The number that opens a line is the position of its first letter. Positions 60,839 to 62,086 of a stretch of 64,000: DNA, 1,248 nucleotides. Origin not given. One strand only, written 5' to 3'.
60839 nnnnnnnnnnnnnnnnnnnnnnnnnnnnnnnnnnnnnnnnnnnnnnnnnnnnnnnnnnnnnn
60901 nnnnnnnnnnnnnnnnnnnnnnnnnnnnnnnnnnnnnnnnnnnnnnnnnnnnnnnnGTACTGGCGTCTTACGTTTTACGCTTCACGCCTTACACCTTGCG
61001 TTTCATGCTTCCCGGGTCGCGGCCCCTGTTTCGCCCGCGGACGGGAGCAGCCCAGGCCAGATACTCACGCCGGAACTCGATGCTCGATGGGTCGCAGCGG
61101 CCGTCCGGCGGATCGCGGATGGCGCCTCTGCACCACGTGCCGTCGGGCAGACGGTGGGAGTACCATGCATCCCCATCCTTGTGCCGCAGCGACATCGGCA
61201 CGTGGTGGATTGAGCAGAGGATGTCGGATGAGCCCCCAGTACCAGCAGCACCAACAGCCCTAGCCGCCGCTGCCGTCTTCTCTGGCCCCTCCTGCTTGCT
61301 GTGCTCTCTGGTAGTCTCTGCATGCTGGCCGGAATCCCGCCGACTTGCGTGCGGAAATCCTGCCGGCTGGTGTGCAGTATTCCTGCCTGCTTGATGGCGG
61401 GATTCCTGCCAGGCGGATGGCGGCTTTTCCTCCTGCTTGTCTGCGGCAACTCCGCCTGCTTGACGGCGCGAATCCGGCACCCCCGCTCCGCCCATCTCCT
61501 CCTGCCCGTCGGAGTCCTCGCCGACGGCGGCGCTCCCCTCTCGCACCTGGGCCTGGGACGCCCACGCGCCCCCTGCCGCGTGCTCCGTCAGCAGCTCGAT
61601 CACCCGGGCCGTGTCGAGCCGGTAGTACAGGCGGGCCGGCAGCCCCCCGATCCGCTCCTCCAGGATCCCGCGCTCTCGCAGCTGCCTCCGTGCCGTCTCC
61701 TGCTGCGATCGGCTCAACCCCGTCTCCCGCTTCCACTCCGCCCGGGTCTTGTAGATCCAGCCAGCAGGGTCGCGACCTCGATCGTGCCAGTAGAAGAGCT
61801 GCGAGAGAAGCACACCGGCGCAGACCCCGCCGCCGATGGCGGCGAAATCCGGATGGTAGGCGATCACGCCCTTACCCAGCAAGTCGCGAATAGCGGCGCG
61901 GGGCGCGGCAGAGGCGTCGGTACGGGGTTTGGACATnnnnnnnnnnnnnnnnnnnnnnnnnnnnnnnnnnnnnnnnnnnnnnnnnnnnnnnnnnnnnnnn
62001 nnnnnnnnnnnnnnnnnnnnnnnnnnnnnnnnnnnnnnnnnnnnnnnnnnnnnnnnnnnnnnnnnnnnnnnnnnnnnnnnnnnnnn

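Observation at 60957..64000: Probable mobile-element edge: minus-strand replication-initiator-like gene with iteron-like repeats, then an AbiEi/AbiEii module in an AT-rich patch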

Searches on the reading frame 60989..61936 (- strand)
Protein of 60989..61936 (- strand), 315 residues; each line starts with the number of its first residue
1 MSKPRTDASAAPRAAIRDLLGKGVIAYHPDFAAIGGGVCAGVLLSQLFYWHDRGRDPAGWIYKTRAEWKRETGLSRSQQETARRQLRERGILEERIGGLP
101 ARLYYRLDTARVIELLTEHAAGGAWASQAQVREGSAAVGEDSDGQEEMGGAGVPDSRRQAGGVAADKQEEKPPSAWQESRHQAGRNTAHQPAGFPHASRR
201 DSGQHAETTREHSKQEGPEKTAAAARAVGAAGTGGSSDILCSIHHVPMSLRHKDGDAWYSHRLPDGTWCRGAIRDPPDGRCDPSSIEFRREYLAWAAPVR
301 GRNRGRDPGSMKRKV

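Call 3: search_protein_families(library=pfam, proteins=[window:60989-61936:-], max_evalue=0.1)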
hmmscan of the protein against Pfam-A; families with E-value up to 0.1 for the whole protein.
window:60989-61936:- (315 aa): 0 families

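Call 7: search_protein_families(library=ncbifam, proteins=[window:60989-61936:-], max_evalue=0.1)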
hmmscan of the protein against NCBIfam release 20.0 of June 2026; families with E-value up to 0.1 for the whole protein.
window:60989-61936:- (315 aa): 0 families

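Call 8: search_protein_families(library=phrogs, proteins=[window:60989-61936:-], max_evalue=0.1)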
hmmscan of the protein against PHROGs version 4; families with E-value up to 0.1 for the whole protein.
window:60989-61936:- (315 aa): 7 families
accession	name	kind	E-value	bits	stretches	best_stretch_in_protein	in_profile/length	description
phrog_9773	-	DNA, RNA and nucleotide metabolism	1.9e-35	124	1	24-158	13-123/288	replication initiation O-like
phrog_1347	-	unknown function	7.7e-22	78.6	1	24-117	10-102/417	-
phrog_6493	-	DNA, RNA and nucleotide metabolism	1.1e-09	39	1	36-116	22-109/261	DnaD-like helicase loader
phrog_678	-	DNA, RNA and nucleotide metabolism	1.9e-07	31.9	1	45-114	80-141/346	replication initiation O-like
phrog_270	-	DNA, RNA and nucleotide metabolism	4.1e-05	24.1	1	49-118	53-126/383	replication initiation protein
phrog_428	-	DNA, RNA and nucleotide metabolism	0.00027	21.2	1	42-108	113-176/455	replication initiation protein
phrog_345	-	DNA, RNA and nucleotide metabolism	0.0089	16.7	1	47-97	53-102/297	replication initiation O-like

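Call 10: find_encoding_contigs(protein=window:60989-61936:-, flank=10000, max_places=6)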
Protein window:60989-61936:- (315 aa): no gene with exactly this product is on record in the collection.

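Call 11: find_homologous_proteins(query=window:60989-61936:-)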
Query window:60989-61936:- (315 aa): 45 proteins with E <= 0.001 among 8000 candidates.
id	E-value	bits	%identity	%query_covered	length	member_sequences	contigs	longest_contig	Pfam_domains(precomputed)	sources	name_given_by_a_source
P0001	7.2e-209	711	100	100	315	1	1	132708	-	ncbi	-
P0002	6.6e-72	261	46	96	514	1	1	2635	-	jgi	jgi:hypothetical protein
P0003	7.1e-72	260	45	94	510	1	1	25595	-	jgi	jgi:hypothetical protein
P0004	2.1e-71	259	49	93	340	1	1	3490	-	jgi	jgi:hypothetical protein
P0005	1.0e-67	247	42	94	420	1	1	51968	-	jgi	jgi:hypothetical protein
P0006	2.4e-67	246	47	92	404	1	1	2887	-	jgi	-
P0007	1.2e-66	243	46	92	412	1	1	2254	-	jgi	jgi:hypothetical protein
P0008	5.3e-62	228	46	88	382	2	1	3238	-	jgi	jgi:hypothetical protein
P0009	1.3e-61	227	43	96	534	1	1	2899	-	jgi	jgi:hypothetical protein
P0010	1.7e-61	226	43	95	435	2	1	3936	-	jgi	jgi:hypothetical protein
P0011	4.1e-58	215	46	90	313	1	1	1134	-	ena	-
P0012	4.5e-58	215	43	90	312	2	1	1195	-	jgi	jgi:hypothetical protein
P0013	3.2e-57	212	43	90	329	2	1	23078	-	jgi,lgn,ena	-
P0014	1.5e-56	210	43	88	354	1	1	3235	-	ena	-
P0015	6.7e-56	208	55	42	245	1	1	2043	-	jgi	jgi:hypothetical protein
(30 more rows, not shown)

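Call 12: find_encoding_contigs(protein=P0001, flank=10000, max_places=4)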
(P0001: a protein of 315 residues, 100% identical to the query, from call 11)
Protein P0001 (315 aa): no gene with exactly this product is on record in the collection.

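Call 15: find_related_loci(query=A1, collection=genome_contigs, flank=10000)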
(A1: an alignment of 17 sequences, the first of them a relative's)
Query A1 (315 aa) in genome_contigs; peptide patterns used: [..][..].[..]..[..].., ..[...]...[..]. (x = any residue, [..] = any of these).
113 stretches matched a pattern; 22 encode a relative of the query (tblastn E <= 1e-3); 22 distinct loci.
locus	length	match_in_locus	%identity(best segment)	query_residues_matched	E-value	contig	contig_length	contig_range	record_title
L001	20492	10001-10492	42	7-197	2e-32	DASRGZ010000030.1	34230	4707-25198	MAG TPA_asm: Chthonomonadaceae bacterium isolate SMAG_U10071 k141_2322846, whole genome shotgun sequence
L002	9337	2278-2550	49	25-115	3e-28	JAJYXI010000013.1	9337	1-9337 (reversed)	MAG: Nitrospirae bacterium isolate FK3.bin35 NODE_14672_length_9337_cov_9.414441, whole genome shotgun sequence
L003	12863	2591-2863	48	25-115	2e-27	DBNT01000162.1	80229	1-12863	MAG TPA_asm: Nitrospiraceae bacterium UBA665 UBA665_contig_328, whole genome shotgun sequence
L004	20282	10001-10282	50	25-118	2e-27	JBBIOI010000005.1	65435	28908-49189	MAG: Deltaproteobacteria bacterium isolate TCS170221_bin_276 NODE_296_length_65435_cov_3.6204, whole genome shotgun sequ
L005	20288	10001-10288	46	25-119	1e-24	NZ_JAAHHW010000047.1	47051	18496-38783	MAG: Moorena sp. SIO3I8 3I8_NODE_47, whole genome shotgun sequence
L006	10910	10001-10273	53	25-121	3e-24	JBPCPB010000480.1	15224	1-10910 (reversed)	MAG: Thermomicrobiales bacterium isolate TH_ant_mag_171 S1Ck127_7770300_flag_0_multi_16.9894_len_15224, whole genome sho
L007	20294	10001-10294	49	19-116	6e-25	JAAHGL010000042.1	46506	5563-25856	MAG: Symploca sp. SIO2C1 2C1_NODE_42, whole genome shotgun sequence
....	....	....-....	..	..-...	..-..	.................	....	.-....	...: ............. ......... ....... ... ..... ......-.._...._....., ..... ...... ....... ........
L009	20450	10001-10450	40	20-178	1e-23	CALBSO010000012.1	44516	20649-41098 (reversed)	MAG TPA_asm: uncultured Thermomicrobia bacterium isolate SRR5457059_bin.136_CONCOCT_v1.1_MAG genome assembly, contig: ER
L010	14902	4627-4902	52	20-112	1e-23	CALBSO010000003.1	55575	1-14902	MAG TPA_asm: uncultured Thermomicrobia bacterium isolate SRR5457059_bin.136_CONCOCT_v1.1_MAG genome assembly, contig: ER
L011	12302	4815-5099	51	20-121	3e-23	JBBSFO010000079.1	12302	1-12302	MAG: Thermomicrobiales bacterium isolate LS1_sbin.90 LS1_sbin.90_K_92378_L_12302_cov_12.5583, whole genome shotgun seque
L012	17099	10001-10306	41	15-116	2e-21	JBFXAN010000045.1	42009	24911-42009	MAG: Dehalococcoidia bacterium isolate CA_2019_TPBS_23 NODE_5278_length_42009_cov_3.800630_TPBS, whole genome shotgun se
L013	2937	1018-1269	46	25-108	3e-21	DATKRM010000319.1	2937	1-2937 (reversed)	MAG TPA_asm: Solirubrobacteraceae bacterium isolate SMAG_U14028 k141_729058, whole genome shotgun sequence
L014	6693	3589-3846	41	25-110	1e-19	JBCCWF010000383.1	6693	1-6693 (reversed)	MAG: Cyanobacteria bacterium P01_E01_bin.6 k141_454175_length_6693_cov_132.8194, whole genome shotgun sequence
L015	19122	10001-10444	26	25-175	1e-19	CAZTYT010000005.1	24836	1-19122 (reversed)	MAG TPA_asm: uncultured Legionella sp. isolate SRP199154_co2_43 genome assembly, contig: NODE_1181_length_24836_cov_17.8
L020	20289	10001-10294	40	14-108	2e-17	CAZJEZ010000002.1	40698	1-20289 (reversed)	MAG TPA_asm: uncultured Gammaproteobacteria bacterium isolate binchicken_co326_60 genome assembly, contig: NODE_389_leng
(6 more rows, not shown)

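Call 18: find_related_loci(query=A1, collection=metagenome_contigs, flank=10000)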
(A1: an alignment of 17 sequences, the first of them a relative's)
Query A1 (315 aa) in metagenome_contigs; peptide patterns used: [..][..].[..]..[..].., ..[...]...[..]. (x = any residue, [..] = any of these).
322 stretches matched a pattern; 169 encode a relative of the query (tblastn E <= 1e-3); the best 80 are kept; 80 distinct loci.
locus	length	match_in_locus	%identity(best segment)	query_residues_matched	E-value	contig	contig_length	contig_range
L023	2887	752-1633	47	10-300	2e-76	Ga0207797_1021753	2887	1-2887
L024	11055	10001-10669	44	13-277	2e-61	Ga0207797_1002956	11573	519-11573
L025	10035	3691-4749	39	13-297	3e-59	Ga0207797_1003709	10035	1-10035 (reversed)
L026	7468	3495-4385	43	13-294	1e-56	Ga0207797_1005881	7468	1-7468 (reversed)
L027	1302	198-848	37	6-272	1e-47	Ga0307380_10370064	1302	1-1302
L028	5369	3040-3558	46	13-216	1e-45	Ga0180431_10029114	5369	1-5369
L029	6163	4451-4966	46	13-216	1e-45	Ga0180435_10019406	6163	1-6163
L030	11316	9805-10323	45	13-216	3e-45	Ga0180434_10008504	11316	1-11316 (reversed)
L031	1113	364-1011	35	10-275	3e-46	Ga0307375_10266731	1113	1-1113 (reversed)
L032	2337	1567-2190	35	6-263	1e-42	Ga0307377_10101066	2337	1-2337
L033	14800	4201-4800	35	25-295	3e-42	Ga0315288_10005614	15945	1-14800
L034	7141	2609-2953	61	4-118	1e-41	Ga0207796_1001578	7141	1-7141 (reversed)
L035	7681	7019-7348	53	7-116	2e-37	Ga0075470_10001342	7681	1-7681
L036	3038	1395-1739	51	2-116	4e-37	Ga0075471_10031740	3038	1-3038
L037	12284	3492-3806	50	13-117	4e-35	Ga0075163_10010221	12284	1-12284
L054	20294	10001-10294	51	25-122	1e-28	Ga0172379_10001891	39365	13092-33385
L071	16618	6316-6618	50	20-120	9e-26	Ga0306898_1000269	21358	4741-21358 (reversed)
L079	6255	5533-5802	52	20-109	5e-25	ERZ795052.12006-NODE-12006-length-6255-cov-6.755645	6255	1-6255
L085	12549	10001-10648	30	13-220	1e-24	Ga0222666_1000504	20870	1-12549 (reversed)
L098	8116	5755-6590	49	25-107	1e-23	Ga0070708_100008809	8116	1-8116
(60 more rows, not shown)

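Call 22: find_encoding_contigs(protein=P0005, flank=10000, max_places=2)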
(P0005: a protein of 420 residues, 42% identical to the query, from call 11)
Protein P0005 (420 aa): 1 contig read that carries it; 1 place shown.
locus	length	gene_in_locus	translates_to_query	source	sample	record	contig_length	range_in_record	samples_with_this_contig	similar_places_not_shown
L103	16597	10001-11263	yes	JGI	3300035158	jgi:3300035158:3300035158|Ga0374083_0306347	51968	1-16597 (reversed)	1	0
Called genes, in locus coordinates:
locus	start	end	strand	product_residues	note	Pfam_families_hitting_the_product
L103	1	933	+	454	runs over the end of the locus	PF12740:PETase, PF03403:PAF-AH_p_II (faint), PF07224:Chlorophyllase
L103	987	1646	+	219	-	-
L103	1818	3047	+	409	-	PF00762:Ferrochelatase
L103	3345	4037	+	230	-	PF00005:ABC_tran, PF02463:SMC_N (faint), PF13304:AAA_21 (faint)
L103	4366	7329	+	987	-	PF01637:ATPase_2 (faint), PF10923:BrxC_BrxD (weak), PF13191:AAA_16, PF13401:AAA_22 (faint), PF13424:TPR_12 (faint)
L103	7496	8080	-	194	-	-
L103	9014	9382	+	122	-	PF26941:DUF8292 (weak)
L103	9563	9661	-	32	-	-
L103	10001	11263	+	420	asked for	-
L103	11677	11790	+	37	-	-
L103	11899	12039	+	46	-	-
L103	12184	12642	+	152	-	PF05176:ATP-synt_10 (weak)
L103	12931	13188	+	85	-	-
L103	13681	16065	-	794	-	PF00246:Peptidase_M14, PF24827:AstE_AspA_cat (weak)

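Call 23: find_encoding_contigs(protein=P0003, flank=10000, max_places=2)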
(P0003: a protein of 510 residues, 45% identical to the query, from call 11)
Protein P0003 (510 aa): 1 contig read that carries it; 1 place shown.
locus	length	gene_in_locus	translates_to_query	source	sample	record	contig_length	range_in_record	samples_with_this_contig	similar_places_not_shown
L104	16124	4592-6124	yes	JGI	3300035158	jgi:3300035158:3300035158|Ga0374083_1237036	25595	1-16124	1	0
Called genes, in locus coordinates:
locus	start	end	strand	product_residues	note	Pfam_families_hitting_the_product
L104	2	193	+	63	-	?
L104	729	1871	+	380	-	-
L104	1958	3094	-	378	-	-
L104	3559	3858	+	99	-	-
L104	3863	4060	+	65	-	-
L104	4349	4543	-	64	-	-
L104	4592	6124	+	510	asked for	-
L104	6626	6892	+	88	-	PF03683:UPF0175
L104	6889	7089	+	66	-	PF11848:DUF3368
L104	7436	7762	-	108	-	PF14574:RACo_C_ter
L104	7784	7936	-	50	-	-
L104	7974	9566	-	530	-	PF13620:CarboxypepD_reg, PF14522:Cytochrome_C7 (faint)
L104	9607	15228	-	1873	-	PF13620:CarboxypepD_reg (faint), PF01839:FG-GAP (faint), PF13517:FG-GAP_3, PF23743:Beta-prop_BBS7 (faint), PF13517:FG-GAP_3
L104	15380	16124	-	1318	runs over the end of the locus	PF13620:CarboxypepD_reg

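Call 24: find_encoding_contigs(protein=P0013, flank=10000, max_places=2)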
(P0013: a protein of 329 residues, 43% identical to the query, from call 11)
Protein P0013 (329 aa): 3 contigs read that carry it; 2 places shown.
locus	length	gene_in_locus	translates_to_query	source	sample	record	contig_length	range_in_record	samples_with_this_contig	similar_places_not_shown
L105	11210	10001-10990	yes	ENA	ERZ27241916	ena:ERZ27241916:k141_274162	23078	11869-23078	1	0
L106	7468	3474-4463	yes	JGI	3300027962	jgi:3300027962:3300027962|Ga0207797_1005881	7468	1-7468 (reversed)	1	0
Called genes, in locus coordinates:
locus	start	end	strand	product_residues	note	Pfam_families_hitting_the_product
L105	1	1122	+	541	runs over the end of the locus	-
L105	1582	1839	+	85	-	-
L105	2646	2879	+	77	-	-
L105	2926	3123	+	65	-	-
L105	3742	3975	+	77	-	-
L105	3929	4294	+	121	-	-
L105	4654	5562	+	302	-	-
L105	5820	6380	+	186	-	-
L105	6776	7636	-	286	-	PF13349:DUF4097 (faint)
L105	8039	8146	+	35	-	-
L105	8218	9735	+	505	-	-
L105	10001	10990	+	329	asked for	-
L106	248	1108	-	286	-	PF13349:DUF4097 (faint)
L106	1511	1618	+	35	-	-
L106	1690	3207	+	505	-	-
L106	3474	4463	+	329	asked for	-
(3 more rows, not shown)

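Call 27: search_protein_families(library=pfam, proteins=[L085:9477-9947:+, L028:3835-5166:+, L024:5394-6224:+, L079:4405-4749:+, L020:11206-12207:+, L085:6911-7822:+, L054:5961-6569:+, L034:282-1841:+, L071:7516-8715:+, L098:91-2682:+], max_evalue=0.001)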
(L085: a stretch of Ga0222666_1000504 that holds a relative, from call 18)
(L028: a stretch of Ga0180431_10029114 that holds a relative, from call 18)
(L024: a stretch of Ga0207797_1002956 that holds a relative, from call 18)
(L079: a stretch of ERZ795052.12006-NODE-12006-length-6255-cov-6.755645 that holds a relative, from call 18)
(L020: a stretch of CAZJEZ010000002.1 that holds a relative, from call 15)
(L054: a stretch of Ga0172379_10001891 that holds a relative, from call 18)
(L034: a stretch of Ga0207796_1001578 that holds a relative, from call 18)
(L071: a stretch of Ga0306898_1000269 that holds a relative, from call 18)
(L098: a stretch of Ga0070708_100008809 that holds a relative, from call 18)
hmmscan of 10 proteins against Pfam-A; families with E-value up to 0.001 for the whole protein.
L085:9477-9947:+ (156 aa): 0 families

L028:3835-5166:+ (443 aa): 3 families
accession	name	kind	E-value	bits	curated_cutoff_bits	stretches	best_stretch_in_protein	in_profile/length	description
PF03796.21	DnaB_C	-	1.1e-70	238.4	27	1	180-431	1-252/255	DnaB-like helicase C terminal domain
PF00772.26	DnaB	-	3.2e-27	95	23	1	8-108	3-103/103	DnaB-like helicase N terminal domain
PF13481.12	AAA_25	-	2.5e-12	47.3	27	1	185-356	19-191/195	AAA domain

L024:5394-6224:+ (276 aa): 5 families
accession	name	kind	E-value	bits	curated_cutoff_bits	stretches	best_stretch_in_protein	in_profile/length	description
PF13614.12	AAA_31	-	1.2e-36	126.7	27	1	21-186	3-171/177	AAA domain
PF01656.29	CbiA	-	2.8e-18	66.5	25.4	1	22-242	1-125/125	CobQ/CobB/MinD/ParA nucleotide binding domain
PF09140.17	MipZ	-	5e-07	29.7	20.7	1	22-186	3-153/262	ATPase MipZ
PF10609.15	ParA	-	2e-05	24.6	27.1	1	21-63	5-47/246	NUBPL iron-transfer P-loop NTPase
PF00142.24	Fer4_NifH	-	0.00092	19.2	25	0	155-249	141-231/271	4Fe-4S iron sulfur cluster binding proteins, NifH/frxC family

L079:4405-4749:+ (114 aa): 0 families

L020:11206-12207:+ (333 aa): 2 families
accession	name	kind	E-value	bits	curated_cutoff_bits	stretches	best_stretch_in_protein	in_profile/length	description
PF00589.27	Phage_integrase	-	3.8e-31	108.6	27.1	1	106-270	2-170/172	Phage integrase family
PF14659.12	Phage_int_SAM_3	-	0.00015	22.4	22.6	1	7-53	7-52/58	Phage integrase, N-terminal SAM-like domain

L085:6911-7822:+ (303 aa): 1 family
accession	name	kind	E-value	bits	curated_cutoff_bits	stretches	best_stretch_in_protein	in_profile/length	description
PF03837.19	RecT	-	3.9e-24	85.7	24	1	66-241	2-188/198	RecT family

L054:5961-6569:+ (202 aa): 0 families

L034:282-1841:+ (519 aa): 1 family
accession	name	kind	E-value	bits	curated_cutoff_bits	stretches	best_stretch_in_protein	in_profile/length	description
PF17289.8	Terminase_6C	-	0.00037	20.9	22.6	0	325-448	10-127/155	Terminase RNaseH-like domain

L071:7516-8715:+ (399 aa): 1 family
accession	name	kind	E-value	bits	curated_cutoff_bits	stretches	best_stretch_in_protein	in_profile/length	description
PF01555.25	N6_N4_Mtase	-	2e-16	61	26.7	1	192-378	18-213/221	DNA methylase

L098:91-2682:+ (863 aa): 8 families
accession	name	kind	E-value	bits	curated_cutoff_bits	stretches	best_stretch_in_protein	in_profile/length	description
PF13604.12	AAA_30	-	3.2e-44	151.4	27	1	343-531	3-190/191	AAA domain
PF08751.17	TrwC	-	3.7e-30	105.9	25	1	2-220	87-283/286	TrwC relaxase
PF01443.25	Viral_helicase1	-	7.5e-10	39.4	21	1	363-473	3-102/228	Viral superfamily 1 RNA helicase core domain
PF13245.12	AAA_19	-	8.5e-10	39.4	25.1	1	346-468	1-129/134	AAA domain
PF22232.2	TraI_hel_assoc_N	-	5.1e-08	33.9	27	1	366-463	2-99/99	TraI helicase-associated ssDNA bd, N-terminal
PF13401.12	AAA_22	-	4.7e-07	30.6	27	1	359-465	6-124/130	AAA domain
PF13086.12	AAA_11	-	2.8e-05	24.5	27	1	342-403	2-68/257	AAA domain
PF02562.22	PhoH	-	0.00018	21.5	27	0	344-418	7-77/205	PhoH-like protein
